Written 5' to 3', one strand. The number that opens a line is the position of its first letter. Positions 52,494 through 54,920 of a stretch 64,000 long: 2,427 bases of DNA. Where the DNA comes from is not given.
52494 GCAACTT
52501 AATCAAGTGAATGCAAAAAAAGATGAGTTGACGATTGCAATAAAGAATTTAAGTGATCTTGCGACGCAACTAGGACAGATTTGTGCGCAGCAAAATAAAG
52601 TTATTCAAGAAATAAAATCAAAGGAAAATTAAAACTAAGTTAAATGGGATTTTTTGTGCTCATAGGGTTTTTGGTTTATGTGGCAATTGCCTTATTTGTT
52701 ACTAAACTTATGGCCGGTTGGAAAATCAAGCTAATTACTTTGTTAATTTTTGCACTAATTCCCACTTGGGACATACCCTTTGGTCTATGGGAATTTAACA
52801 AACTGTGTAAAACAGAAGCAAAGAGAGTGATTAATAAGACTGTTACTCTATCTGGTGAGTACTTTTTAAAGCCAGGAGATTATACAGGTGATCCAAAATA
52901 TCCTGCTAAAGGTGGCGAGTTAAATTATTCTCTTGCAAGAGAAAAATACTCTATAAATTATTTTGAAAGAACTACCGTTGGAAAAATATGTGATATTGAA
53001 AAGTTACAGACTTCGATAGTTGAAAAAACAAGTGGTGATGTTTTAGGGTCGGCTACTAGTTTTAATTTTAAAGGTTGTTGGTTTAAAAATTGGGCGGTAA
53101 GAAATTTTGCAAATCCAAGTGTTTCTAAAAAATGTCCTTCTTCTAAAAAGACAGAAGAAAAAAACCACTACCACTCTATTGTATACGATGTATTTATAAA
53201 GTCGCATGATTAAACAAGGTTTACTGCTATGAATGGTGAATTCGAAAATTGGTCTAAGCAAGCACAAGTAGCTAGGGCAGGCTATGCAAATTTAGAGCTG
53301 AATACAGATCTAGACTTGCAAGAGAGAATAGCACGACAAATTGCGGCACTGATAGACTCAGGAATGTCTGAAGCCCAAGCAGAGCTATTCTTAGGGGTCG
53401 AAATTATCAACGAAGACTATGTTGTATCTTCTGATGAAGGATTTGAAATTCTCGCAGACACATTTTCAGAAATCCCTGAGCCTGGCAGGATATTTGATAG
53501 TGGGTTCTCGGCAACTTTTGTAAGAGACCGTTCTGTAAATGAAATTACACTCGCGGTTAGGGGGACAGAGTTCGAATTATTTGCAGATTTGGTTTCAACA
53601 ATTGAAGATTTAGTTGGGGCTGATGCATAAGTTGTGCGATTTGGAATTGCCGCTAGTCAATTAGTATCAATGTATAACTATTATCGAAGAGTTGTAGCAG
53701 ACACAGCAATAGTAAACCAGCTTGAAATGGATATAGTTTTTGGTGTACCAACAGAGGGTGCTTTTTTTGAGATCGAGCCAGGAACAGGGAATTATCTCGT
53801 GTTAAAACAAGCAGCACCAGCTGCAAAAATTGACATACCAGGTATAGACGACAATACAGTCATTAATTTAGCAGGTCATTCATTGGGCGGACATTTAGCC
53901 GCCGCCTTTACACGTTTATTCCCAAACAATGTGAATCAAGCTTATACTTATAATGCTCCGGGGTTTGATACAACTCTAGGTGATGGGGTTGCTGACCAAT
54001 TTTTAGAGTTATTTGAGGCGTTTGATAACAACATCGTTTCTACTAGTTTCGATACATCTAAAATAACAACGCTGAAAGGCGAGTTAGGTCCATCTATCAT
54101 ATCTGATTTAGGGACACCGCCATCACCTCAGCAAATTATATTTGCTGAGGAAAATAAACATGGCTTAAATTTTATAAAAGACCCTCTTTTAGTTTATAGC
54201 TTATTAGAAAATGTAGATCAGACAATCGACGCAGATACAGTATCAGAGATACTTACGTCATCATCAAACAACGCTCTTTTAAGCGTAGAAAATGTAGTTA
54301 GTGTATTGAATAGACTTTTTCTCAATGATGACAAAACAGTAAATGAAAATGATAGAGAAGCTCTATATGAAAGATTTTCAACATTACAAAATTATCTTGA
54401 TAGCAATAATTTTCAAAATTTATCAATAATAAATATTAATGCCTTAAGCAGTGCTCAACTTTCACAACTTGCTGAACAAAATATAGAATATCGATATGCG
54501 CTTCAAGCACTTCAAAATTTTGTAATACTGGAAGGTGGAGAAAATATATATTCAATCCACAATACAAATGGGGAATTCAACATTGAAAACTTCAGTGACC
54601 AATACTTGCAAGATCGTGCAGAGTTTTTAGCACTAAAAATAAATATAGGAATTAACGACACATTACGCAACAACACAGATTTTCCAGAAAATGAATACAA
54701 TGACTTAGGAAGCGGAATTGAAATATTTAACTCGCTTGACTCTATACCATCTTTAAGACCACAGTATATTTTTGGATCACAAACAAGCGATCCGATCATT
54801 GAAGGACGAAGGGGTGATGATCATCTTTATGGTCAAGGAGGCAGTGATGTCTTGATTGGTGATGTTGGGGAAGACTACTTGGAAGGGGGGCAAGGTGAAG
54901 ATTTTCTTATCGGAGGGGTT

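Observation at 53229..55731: Lipase-RTX gene carrying an in-frame stop and fused to a decayed hlyD 3' end, the footprint of a deleted second T1SS operon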

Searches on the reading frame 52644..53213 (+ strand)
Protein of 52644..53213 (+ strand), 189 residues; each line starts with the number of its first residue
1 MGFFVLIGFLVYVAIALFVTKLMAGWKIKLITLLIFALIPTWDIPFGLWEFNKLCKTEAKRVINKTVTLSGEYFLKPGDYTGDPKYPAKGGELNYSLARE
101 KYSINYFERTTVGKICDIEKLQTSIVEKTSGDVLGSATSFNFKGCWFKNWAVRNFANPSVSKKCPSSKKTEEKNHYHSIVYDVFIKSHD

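Call 13: search_protein_families(library=pfam, proteins=[window:52644-53213:+], max_evalue=0.01)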
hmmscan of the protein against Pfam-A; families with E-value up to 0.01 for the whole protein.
window:52644-53213:+ (189 aa): 0 families

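Call 15: find_encoding_contigs(protein=window:52644-53213:+, flank=10000, max_places=6)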
Protein window:52644-53213:+ (189 aa): no gene with exactly this product is on record in the collection.

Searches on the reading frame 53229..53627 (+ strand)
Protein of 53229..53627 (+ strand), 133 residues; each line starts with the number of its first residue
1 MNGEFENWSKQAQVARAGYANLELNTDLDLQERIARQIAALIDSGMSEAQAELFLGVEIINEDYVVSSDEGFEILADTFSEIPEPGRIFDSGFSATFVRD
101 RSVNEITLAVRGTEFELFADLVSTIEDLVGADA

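Call 13: search_protein_families(library=pfam, proteins=[window:53229-53627:+], max_evalue=0.01)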
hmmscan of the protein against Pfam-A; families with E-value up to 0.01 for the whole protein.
window:53229-53627:+ (133 aa): 0 families

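Call 68: list_cluster_members(proteins=[window:53229-53627:+, window:55531-55728:+, window:55591-55728:+, window:50704-51024:+, window:52644-53210:+, window:56252-56779:+, window:55950-56246:+])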
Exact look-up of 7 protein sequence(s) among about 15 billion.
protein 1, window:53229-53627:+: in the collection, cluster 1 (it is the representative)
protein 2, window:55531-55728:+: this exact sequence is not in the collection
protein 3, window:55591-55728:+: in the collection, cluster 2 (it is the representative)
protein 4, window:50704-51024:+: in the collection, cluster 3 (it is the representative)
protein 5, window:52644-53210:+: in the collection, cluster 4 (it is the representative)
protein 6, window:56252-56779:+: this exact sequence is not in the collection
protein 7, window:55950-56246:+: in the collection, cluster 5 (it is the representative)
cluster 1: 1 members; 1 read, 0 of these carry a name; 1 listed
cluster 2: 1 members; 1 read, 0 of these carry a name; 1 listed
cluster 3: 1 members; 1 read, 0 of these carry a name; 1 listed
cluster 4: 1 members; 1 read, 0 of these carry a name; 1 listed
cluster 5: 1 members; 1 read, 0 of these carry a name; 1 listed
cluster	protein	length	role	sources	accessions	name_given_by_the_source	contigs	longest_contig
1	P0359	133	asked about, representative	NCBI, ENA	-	-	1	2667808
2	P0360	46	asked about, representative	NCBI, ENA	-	-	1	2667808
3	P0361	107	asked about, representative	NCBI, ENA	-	-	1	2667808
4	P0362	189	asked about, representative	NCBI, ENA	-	-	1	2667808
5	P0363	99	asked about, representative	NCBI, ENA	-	-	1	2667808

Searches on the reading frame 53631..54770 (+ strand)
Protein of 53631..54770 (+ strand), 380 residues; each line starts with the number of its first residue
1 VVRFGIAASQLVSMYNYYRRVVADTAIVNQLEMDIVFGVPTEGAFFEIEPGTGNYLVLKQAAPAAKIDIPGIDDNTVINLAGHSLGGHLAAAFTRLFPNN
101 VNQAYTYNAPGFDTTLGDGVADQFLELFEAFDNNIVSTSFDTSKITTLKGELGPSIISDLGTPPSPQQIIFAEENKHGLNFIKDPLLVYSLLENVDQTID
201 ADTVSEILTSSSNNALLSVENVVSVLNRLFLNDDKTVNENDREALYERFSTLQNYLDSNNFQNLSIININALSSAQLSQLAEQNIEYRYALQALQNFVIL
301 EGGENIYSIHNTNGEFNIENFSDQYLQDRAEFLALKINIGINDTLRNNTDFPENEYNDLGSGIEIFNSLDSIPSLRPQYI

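Call 58: search_protein_representatives(protein=window:53631-54770:+)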
Query: 380 residues. Proteins with E-value up to 0.001 (for the whole library): 1204; up to 1e-10: 564; up to 1e-30: 18. The best 150 are listed.
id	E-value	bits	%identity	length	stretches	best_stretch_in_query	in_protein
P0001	2.8e-241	816.5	100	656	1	2-380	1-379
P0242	1.2e-48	182.9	40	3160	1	5-370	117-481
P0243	1.7e-41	159.3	37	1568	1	5-340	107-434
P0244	2.2e-41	159.0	36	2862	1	5-378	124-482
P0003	3.3e-39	151.8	39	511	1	5-344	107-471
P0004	4.3e-38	148.2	35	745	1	5-369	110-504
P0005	9.4e-37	143.7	33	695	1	2-342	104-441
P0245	1.6e-34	136.4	35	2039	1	4-361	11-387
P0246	1.8e-33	133.0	35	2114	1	5-379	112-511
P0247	5.4e-33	131.4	38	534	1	5-366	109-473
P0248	1.1e-32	130.4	34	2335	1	2-375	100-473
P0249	1.6e-32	129.8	34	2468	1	5-335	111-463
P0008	3.9e-32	128.5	36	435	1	77-346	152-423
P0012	4.1e-32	128.5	40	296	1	77-317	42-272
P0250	5.0e-32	128.2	38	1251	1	5-371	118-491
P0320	8.0e-22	94.7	34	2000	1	4-338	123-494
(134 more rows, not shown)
